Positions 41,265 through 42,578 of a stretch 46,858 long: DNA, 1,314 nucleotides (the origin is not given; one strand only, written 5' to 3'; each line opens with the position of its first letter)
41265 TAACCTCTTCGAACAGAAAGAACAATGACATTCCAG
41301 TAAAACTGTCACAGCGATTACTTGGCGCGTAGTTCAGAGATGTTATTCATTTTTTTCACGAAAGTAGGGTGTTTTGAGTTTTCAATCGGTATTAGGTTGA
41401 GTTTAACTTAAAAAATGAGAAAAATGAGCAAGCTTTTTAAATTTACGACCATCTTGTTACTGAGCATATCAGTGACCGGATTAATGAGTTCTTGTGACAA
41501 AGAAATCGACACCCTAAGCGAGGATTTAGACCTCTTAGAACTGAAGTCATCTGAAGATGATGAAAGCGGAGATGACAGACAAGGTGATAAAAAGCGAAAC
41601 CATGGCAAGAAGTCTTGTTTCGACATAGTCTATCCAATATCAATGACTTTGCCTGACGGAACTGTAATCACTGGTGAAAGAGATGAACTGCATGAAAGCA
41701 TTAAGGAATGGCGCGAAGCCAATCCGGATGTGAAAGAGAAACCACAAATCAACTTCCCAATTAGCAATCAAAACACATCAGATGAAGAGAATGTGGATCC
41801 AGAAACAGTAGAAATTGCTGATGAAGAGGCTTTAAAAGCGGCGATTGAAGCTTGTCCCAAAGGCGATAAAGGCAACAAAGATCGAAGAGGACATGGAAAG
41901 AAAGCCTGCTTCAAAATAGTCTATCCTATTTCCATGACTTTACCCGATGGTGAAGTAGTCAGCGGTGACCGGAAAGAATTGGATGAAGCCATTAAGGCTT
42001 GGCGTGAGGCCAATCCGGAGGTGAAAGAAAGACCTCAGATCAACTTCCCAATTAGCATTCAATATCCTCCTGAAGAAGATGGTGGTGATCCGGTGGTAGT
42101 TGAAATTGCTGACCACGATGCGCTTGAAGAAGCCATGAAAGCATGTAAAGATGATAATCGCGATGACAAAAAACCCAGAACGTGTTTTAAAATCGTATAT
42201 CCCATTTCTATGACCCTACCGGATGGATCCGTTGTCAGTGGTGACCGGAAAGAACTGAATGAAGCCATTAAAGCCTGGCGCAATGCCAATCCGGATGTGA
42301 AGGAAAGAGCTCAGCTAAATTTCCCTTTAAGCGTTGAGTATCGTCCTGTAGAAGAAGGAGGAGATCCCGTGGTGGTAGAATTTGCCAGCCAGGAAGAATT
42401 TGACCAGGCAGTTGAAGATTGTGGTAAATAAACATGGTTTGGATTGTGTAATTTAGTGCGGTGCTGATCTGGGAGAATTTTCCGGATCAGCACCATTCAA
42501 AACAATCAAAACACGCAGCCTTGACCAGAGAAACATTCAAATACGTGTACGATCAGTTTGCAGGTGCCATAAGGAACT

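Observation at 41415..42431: Lipoprotein built from three 80-aa Cys-bracketed repeats of an unrecognised domain, heading an ECF-sigma/FecR/TonB-receptor unit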

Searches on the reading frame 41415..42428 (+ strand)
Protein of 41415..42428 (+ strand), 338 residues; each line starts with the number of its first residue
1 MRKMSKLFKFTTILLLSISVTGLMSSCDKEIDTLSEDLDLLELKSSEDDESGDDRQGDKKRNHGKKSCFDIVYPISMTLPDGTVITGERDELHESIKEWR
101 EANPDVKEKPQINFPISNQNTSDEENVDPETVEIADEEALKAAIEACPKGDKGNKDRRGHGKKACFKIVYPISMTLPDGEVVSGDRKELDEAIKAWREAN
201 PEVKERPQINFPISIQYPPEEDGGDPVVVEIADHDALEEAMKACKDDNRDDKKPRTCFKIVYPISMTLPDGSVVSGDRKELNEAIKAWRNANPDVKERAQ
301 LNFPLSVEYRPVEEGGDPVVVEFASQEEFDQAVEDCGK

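Call 4: search_protein_families(library=pfam, proteins=[window:41415-42428:+], max_evalue=1)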
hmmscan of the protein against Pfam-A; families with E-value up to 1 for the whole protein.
window:41415-42428:+ (338 aa): 10 families
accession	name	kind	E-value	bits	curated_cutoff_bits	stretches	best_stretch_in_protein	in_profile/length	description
PF11795.13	DUF3322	-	3.8e-05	24.2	22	0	72-147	27-99/190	Uncharacterized protein conserved in bacteria N-term (DUF3322)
PF00698.26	Acyl_transf_1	-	5.5e-05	23.2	32.7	1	64-114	139-188/319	Acyl transferase domain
PF14000.11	Packaging_FI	-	0.005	17.8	27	1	84-131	21-68/131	DNA packaging protein FI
PF05726.19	Pirin_C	-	0.0094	16.8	27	0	179-199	80-100/103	Pirin C-terminal cupin domain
PF20921.3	DUF1846_C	-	0.014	15.5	27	0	75-92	21-38/153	Domain of unknown function DUF1846, C-terminal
PF00476.26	DNA_pol_A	-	0.034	13.5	34.3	0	31-107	177-252/381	DNA polymerase family A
PF12512.13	DUF3717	-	0.053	13.8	25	0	280-301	7-28/68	Protein of unknown function (DUF3717)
PF16525.10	MHB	-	0.057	14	27.4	0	85-108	37-60/77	Haemophore, haem-binding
PF03309.20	Pan_kinase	-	0.11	12.7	24.7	0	181-235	62-117/205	Type III pantothenate kinase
PF16220.10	DUF4880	-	0.74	10.2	25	0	190-202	20-32/43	Domain of unknown function (DUF4880)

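Call 5: search_protein_families(library=ncbifam, proteins=[window:41415-42428:+], max_evalue=1)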
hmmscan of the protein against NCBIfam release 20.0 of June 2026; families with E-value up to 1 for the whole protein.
window:41415-42428:+ (338 aa): 7 families
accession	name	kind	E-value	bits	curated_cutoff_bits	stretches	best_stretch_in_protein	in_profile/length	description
NF009427.0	PRK12787.1-3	equivalog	5.8e-05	23.4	192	0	66-107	76-117/142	flagellar assembly regulator FliX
NF053668.1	HypB_prefix_2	domain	0.0039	17.6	35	0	77-90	33-46/64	hydrogenase nickel incorporation protein HypB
NF045838.1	MG289_thiam_LP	equivalog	0.018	14.5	225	0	7-121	2-86/390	ABC transporter thiamine pyrophosphate-binding lipoprotein p37/Cypl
TIGR03272.1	methan_mark_6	hypoth_equivalog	0.091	12.5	125.95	0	82-104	33-55/132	methanogenesis marker 6 protein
NF011281.0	PRK14689.1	equivalog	0.11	12.5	122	0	275-298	74-97/128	hypothetical protein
NF050808.1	FlagAsmbRegFliX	equivalog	0.16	12.1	175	0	68-107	79-118/143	flagellar assembly regulator FliX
NF033894.1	Eex_IncN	subfamily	0.33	10.9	33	0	232-257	30-55/65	EexN family lipoprotein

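Call 6: find_homologous_proteins(query=window:41415-42428:+, max_evalue=0.001)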
Query window:41415-42428:+ (338 aa): 87 proteins with E <= 0.001 among 5958 candidates.
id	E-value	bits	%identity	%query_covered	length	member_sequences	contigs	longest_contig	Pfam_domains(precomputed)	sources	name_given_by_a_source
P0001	1.4e-215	733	98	99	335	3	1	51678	-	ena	-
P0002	1.9e-73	266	35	82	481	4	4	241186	PF00564.31,PF09776.15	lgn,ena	-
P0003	5.7e-73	264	36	81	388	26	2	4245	-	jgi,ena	-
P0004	6.6e-70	254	33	75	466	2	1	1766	PF24043.2,PF04091.19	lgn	-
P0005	1.0e-65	240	37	85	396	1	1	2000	-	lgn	-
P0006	1.2e-61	227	36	80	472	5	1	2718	-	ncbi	-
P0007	3.1e-57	212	33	80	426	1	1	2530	PF05223.18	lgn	-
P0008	2.9e-49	186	36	96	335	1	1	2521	-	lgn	-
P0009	2.6e-48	183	29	80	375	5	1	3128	-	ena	-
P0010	4.8e-48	182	34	84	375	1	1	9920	-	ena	-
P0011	2.1e-47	180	35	86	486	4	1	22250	PF08239.18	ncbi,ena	-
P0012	5.9e-46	175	35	88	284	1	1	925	PF13145.13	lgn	-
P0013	6.5e-45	172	40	81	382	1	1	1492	-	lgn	-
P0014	4.3e-44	169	32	90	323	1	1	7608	PF23368.2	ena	-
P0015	7.7e-43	165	36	84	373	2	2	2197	PF18957.7,PF09776.15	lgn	-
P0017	4.8e-40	156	34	89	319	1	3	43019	PF23368.2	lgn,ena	-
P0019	8.2e-39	152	35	89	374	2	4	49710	-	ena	-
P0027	1.3e-28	118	32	72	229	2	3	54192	-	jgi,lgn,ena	-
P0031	1.1e-26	112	38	56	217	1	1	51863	-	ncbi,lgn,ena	-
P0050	9.8e-21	92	27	78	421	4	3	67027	-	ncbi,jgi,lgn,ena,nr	ncbi:hypothetical protein OAP23_00430 [Flavobacteriaceae bacterium]|nr:hypothetical protein [Flavoba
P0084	4.0e-5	41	30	83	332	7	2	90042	-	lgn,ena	-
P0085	6.0e-5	40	30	83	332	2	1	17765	PF24962.2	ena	-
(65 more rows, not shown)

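Call 10: search_protein_families(library=pfam, proteins=[P0014, P0017, P0085, P0002, P0019, P0011, P0050], max_evalue=0.1)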
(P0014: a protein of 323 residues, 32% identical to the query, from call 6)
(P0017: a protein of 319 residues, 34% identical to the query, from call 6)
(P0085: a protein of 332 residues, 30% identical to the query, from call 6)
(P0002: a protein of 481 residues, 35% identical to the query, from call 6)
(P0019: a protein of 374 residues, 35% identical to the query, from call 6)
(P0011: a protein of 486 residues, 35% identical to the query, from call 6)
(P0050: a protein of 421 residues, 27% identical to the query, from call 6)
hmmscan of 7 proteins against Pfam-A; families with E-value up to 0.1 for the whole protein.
P0014 (323 aa): 13 families
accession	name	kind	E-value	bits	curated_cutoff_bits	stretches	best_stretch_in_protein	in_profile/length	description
PF23368.1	DUF7092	-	2.8e-08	34.6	24.5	0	67-91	51-75/77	Domain of unknown function (DUF7092)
PF21508.2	MenC_N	-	9.8e-05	22.9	27.3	0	251-291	50-88/94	MenC, N-terminal domain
PF23046.1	tSH3-B_UBE2O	-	0.00027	21.1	22.4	0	64-88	17-39/139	UBE2O, tandem tSH3-B domain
PF12211.13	LMWSLP_N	-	0.00034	20.8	27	0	157-181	29-53/262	Low molecular weight S layer protein N terminal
PF19650.4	DUF6153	-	0.00069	20.8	27.7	0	216-285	37-107/116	Family of unknown function (DUF6153)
PF07202.18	Tcp10_C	-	0.008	16.2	36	0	250-257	7-14/35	T-complex protein 10 C-terminus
PF17341.8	DUF5371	-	0.0081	16.8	25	0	211-227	9-25/65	Family of unknown function (DUF5371)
PF18957.6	RibLong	-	0.018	16.3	27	0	64-81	70-87/93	Long Rib domain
PF17839.6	CNP_C_terminal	-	0.02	16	27.8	0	151-191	53-93/108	C-terminal domain of cyclic nucleotide phosphodiesterase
PF08428.16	Rib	-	0.021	15.9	27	0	67-80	55-68/76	Rib domain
PF20995.3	Tla3_C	-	0.022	15.2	24.8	0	67-135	7-74/136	Type VI lipase adapter protein Tla3, C-terminal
PF19079.5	CFSR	-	0.069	13.8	27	0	158-170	21-33/49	Collagen-flanked surface repeat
PF10739.15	DUF2550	-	0.094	13.1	27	0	75-99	102-126/127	Protein of unknown function (DUF2550)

P0017 (319 aa): 7 families
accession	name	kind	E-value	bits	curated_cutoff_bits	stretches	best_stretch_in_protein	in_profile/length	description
PF23368.1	DUF7092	-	8.5e-07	29.9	24.5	0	153-176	52-75/77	Domain of unknown function (DUF7092)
PF06776.18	IalB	-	0.014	15.9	22.1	0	83-130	33-80/131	Invasion associated locus B (IalB) protein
PF18957.6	RibLong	-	0.02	16.1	27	0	58-72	72-86/93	Long Rib domain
PF02585.22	PIG-L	-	0.023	15.6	28.2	0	61-105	73-111/129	GlcNAc-PI de-N-acetylase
PF19079.5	CFSR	-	0.024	15.3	27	0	59-71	20-32/49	Collagen-flanked surface repeat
PF03993.17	DUF349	-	0.054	14.3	23.9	0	245-263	52-70/75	Domain of Unknown Function (DUF349)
PF00564.30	PB1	-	0.072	13.5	23.6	0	106-130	48-72/84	PB1 domain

P0085 (332 aa): 4 families
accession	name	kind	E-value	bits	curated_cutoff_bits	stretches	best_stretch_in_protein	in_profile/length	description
PF24962.1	DUF7767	-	2.8e-06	27.8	27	0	136-163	66-92/95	Domain of unknown function (DUF7767)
PF23368.1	DUF7092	-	0.0026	18.7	24.5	0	273-292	53-72/77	Domain of unknown function (DUF7092)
PF11634.13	IPI_T4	-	0.033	14.6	25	0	237-258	39-59/76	Nuclease inhibitor from bacteriophage T4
PF07076.17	DUF1344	-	0.076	13.3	23.1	0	199-229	16-42/60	Protein of unknown function (DUF1344)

P0002 (481 aa): 9 families
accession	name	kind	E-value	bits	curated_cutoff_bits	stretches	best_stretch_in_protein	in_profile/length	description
PF00564.30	PB1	-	8.8e-07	29.2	23.6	0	283-303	48-68/84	PB1 domain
PF09776.14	Mitoc_L55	-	1.4e-05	25.2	25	0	143-167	36-60/116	Mitochondrial ribosomal protein L55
PF13226.11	DUF4034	-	0.00011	22.1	21.3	0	391-440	24-72/274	Domain of unknown function (DUF4034)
PF07933.20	DUF1681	-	0.0086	16.2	29.2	0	353-377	135-156/158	Protein of unknown function (DUF1681)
PF06776.18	IalB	-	0.017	15.7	22.1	0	140-174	40-74/131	Invasion associated locus B (IalB) protein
PF19537.4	DUF6061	-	0.021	15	23.7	0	279-295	16-32/81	Family of unknown function (DUF6061)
PF07653.23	SH3_2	-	0.029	14.5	21.8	0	354-381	14-31/55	Variant SH3 domain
PF07481.16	DUF1521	-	0.058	13.9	23.6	0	132-168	44-80/169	Domain of Unknown Function (DUF1521)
PF24043.1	DUF7352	-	0.077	13.7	27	0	150-206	14-66/97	Domain of unknown function (DUF7352)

P0019 (374 aa): 0 families

P0011 (486 aa): 8 families
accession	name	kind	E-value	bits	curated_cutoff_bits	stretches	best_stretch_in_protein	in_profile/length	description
PF08239.17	SH3_3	-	5.9e-07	30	27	0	222-251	13-36/54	Bacterial SH3 domain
PF13145.12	Rotamase_2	-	8.5e-05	23.8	27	0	335-363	5-32/121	PPIC-type PPIASE domain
PF19407.5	DUF5979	-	0.00021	22.3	25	0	229-272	55-89/104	Domain of unknown function (DUF5979)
PF00564.30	PB1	-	0.0012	19.2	23.6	0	178-204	45-71/84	PB1 domain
PF14428.12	DddA-like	-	0.0021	18.4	25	0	211-243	98-127/137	Double-stranded DNA deaminase toxin A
PF09776.14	Mitoc_L55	-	0.016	15.4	25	0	406-428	39-61/116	Mitochondrial ribosomal protein L55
PF13479.12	AAA_24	-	0.066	13.5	27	0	333-384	141-195/195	AAA domain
PF07481.16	DUF1521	-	0.068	13.6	23.6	0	398-430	49-82/169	Domain of Unknown Function (DUF1521)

P0050 (421 aa): 1 family
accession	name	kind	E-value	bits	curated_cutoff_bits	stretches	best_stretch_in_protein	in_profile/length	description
PF00564.30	PB1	-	0.053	13.9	23.6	0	139-161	50-72/84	PB1 domain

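Call 16: find_encoding_contigs(protein=P0002, flank=8000, max_places=3)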
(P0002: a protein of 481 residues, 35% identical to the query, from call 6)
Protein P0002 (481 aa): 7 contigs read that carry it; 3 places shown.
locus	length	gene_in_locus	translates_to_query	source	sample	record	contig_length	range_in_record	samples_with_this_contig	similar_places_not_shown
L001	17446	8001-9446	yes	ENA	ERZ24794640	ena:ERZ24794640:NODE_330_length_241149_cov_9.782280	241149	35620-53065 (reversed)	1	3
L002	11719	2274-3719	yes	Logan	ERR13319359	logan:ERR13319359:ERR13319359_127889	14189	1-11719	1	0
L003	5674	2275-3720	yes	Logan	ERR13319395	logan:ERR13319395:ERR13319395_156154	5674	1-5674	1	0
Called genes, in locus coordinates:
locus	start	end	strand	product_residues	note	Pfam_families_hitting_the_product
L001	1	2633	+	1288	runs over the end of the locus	PF13583:Reprolysin_4, PF13688:Reprolysin_5, PF13574:Reprolysin_2, PF13582:Reprolysin_3, PF01483:P_proprotein, PF18962:Por_Secre_tail (weak)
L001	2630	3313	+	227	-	-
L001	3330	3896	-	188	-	PF01195:Pept_tRNA_hydro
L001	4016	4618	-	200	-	PF01386:Ribosomal_L25p, PF14693:Ribosomal_TL5_C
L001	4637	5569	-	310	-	PF13793:Pribosyltran_N, PF00156:Pribosyltran, PF14572:Pribosyl_synth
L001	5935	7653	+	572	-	-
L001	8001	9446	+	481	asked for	PF09776:Mitoc_L55 (faint), PF00564:PB1 (faint)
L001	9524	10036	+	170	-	PF04542:Sigma70_r2, PF07638:Sigma70_ECF, PF08281:Sigma70_r4_2, PF04545:Sigma70_r4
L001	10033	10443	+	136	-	-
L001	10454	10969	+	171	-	-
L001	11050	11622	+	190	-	-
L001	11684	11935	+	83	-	-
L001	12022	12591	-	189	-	PF04519:Bactofilin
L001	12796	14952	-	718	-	PF19313:DUF5916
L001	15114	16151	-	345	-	PF01261:AP_endonuc_2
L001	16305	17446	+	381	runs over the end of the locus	PF01070:FMN_dh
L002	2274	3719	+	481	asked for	PF09776:Mitoc_L55 (faint), PF00564:PB1 (faint)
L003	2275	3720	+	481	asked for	PF09776:Mitoc_L55 (faint), PF00564:PB1 (faint)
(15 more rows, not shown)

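Call 17: find_encoding_contigs(protein=P0017, flank=8000, max_places=3)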
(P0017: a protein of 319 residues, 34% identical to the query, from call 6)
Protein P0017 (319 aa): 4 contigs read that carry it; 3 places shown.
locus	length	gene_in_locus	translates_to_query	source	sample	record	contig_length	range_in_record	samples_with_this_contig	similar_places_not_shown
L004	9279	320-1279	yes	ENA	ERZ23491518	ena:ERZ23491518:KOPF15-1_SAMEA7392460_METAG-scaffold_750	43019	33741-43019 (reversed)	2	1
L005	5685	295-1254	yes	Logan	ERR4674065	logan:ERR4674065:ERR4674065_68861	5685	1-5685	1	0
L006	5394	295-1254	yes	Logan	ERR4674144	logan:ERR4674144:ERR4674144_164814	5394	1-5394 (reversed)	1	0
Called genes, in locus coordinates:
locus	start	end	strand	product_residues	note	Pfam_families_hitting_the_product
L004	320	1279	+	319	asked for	PF23368:DUF7092 (faint)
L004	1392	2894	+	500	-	PF00753:Lactamase_B, PF16661:Lactamase_B_6 (weak), PF10996:Beta-Casp, PF07521:RMMBL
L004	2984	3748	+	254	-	PF00106:adh_short, PF01370:Epimerase (weak), PF08659:KR, PF13561:adh_short_C2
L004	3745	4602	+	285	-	PF01557:FAA_hydrolase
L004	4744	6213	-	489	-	PF00587:tRNA-synt_2b, PF03129:HGTP_anticodon, PF09180:ProRS-C_1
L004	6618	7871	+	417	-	PF04231:Endonuclease_1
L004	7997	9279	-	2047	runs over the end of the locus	PF01835:MG2, PF07703:A2M_BRD (weak), PF00207:A2M, PF17973:bMG10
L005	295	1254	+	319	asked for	PF23368:DUF7092 (faint)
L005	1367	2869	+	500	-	PF00753:Lactamase_B, PF16661:Lactamase_B_6 (weak), PF10996:Beta-Casp, PF07521:RMMBL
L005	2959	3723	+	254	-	PF00106:adh_short, PF01370:Epimerase (weak), PF08659:KR, PF13561:adh_short_C2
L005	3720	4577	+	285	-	PF01557:FAA_hydrolase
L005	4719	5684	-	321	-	?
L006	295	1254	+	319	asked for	PF23368:DUF7092 (faint)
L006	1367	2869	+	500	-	PF00753:Lactamase_B, PF16661:Lactamase_B_6 (weak), PF10996:Beta-Casp, PF07521:RMMBL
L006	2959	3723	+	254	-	PF00106:adh_short, PF01370:Epimerase (weak), PF08659:KR, PF13561:adh_short_C2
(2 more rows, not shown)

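Call 18: find_encoding_contigs(protein=P0027, flank=8000, max_places=3)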
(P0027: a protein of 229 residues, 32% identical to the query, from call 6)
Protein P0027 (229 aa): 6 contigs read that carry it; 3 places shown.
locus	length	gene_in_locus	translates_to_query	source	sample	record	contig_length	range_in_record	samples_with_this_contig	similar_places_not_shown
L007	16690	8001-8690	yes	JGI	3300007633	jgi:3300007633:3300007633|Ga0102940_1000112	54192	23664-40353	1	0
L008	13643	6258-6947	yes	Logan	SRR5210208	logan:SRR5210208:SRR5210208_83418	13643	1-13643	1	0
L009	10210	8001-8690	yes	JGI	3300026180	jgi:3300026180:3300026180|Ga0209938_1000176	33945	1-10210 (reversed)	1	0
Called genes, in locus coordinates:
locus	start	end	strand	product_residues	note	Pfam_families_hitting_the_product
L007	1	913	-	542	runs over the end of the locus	PF19573:DUF6089, PF02412:TSP_3 (faint), PF00691:OmpA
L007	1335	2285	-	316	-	PF01544:CorA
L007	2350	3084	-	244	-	-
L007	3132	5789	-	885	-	PF13620:CarboxypepD_reg (faint), PF13715:CarbopepD_reg_2, PF07715:Plug (weak)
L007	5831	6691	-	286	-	PF04773:FecR, PF16344:FecR_C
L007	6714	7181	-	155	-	-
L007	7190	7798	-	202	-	PF04542:Sigma70_r2, PF04545:Sigma70_r4, PF08281:Sigma70_r4_2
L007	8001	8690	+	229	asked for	-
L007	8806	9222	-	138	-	-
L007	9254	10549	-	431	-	PF12704:MacB_PCD (weak), PF02687:FtsX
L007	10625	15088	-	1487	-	PF18962:Por_Secre_tail (faint)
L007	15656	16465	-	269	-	PF01557:FAA_hydrolase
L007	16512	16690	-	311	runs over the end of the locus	PF13442:Cytochrome_CBB3 (weak), PF00034:Cytochrom_C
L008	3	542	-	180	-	?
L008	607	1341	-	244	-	-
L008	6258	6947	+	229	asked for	-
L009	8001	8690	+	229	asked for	-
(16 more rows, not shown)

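Call 20: find_encoding_contigs(protein=P0019, flank=8000, max_places=2)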
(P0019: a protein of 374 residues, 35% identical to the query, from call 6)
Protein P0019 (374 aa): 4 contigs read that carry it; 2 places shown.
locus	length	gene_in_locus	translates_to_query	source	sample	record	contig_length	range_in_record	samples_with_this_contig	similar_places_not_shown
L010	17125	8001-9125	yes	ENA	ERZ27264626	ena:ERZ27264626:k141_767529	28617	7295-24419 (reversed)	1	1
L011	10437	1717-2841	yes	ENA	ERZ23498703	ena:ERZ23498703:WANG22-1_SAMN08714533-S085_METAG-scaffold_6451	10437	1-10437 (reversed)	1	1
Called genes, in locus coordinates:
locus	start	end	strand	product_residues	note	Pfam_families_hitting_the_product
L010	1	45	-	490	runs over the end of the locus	PF13520:AA_permease_2, PF00324:AA_permease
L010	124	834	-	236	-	PF12895:ANAPC3 (faint), PF13424:TPR_12 (faint), PF23914:TPR_CcmH_CycH (faint), PF13428:TPR_14 (faint), PF13432:TPR_16 (faint), PF14559:TPR_19 (weak), PF00515:TPR_1 (weak), PF07719:TPR_2 (weak), +8 more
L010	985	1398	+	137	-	-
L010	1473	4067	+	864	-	PF12704:MacB_PCD, PF02687:FtsX, PF12704:MacB_PCD, PF02687:FtsX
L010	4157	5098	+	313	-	PF01261:AP_endonuc_2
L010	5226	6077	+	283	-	PF22200:ExsA_N, PF00165:HTH_AraC (weak), PF12833:HTH_18, PF00165:HTH_AraC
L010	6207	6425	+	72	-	-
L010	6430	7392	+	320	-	PF08240:ADH_N, PF00107:ADH_zinc_N, PF13602:ADH_zinc_N_2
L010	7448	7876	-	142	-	-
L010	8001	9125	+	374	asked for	-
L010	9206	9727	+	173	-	PF07638:Sigma70_ECF, PF04542:Sigma70_r2 (weak), PF08281:Sigma70_r4_2, PF04545:Sigma70_r4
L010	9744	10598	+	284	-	PF04773:FecR, PF16344:FecR_C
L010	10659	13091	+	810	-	PF16344:FecR_C (faint), PF13715:CarbopepD_reg_2 (weak), PF07715:Plug (weak)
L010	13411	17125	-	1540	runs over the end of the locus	PF01835:MG2, PF07715:Plug, PF00207:A2M, PF07678:TED_complement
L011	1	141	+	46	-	?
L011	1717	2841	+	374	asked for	-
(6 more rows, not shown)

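Call 21: find_encoding_contigs(protein=P0031, flank=8000, max_places=2)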
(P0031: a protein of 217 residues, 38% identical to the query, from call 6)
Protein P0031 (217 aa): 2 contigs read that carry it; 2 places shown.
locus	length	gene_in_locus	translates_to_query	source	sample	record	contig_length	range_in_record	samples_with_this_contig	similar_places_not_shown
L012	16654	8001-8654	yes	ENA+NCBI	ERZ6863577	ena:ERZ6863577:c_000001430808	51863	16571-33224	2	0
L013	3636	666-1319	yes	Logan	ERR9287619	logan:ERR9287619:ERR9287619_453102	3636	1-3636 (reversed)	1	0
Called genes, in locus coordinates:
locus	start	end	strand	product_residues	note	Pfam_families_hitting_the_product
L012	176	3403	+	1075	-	PF13573:SprB, PF18962:Por_Secre_tail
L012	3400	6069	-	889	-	PF13715:CarbopepD_reg_2, PF07715:Plug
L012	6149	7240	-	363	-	PF04773:FecR, PF16344:FecR_C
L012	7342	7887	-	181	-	PF04542:Sigma70_r2 (weak), PF08281:Sigma70_r4_2, PF04545:Sigma70_r4 (weak)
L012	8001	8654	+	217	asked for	-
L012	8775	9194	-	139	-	PF00903:Glyoxalase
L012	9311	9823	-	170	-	PF08020:DUF1706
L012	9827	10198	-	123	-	-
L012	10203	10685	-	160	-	-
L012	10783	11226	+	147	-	-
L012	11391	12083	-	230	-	PF00072:Response_reg, PF00196:GerE, PF04545:Sigma70_r4 (weak), PF08281:Sigma70_r4_2 (weak)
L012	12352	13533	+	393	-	PF01712:dNK (weak), PF02223:Thymidylate_kin, PF13521:AAA_28 (faint)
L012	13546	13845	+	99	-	-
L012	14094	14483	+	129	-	-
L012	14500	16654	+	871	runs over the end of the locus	PF00884:Sulfatase, PF16347:SGSH_C (weak), PF14240:YHYH, PF11617:Cu-binding_MopE (weak), PF18962:Por_Secre_tail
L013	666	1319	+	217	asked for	-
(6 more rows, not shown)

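Call 23: find_encoding_contigs(protein=P0050, flank=8000, max_places=2)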
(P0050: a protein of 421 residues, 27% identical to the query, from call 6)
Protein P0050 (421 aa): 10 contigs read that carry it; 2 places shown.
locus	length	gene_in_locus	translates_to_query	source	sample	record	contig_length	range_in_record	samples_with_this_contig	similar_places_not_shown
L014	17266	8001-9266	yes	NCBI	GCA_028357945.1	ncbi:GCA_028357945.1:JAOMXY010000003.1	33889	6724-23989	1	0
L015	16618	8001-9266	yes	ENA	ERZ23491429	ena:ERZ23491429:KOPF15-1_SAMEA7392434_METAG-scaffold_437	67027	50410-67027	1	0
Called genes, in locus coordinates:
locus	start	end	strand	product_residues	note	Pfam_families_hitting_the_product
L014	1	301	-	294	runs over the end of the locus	PF00483:NTP_transferase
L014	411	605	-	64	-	-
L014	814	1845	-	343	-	PF11288:DUF3089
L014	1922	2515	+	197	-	-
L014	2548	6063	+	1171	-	PF00932:LTD, PF13290:CHB_HEX_C_1, PF13287:Fn3_assoc, PF08757:CotH, PF00932:LTD, PF18962:Por_Secre_tail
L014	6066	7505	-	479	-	PF06824:Glyco_hydro_125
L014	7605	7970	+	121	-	PF07681:DoxX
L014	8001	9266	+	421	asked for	-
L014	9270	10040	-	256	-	PF01048:PNP_UDP_1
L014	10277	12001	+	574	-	PF18962:Por_Secre_tail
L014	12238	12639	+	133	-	-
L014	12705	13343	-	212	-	PF08534:Redoxin (faint), PF02630:SCO1-SenC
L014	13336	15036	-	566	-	PF00515:TPR_1 (faint), PF07719:TPR_2 (faint), PF13181:TPR_8 (faint), PF13424:TPR_12 (faint), PF13428:TPR_14 (faint)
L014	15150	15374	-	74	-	-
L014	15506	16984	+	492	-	PF00884:Sulfatase, PF01663:Phosphodiest (faint), PF02995:DUF229 (weak), PF16347:SGSH_C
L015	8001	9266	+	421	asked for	-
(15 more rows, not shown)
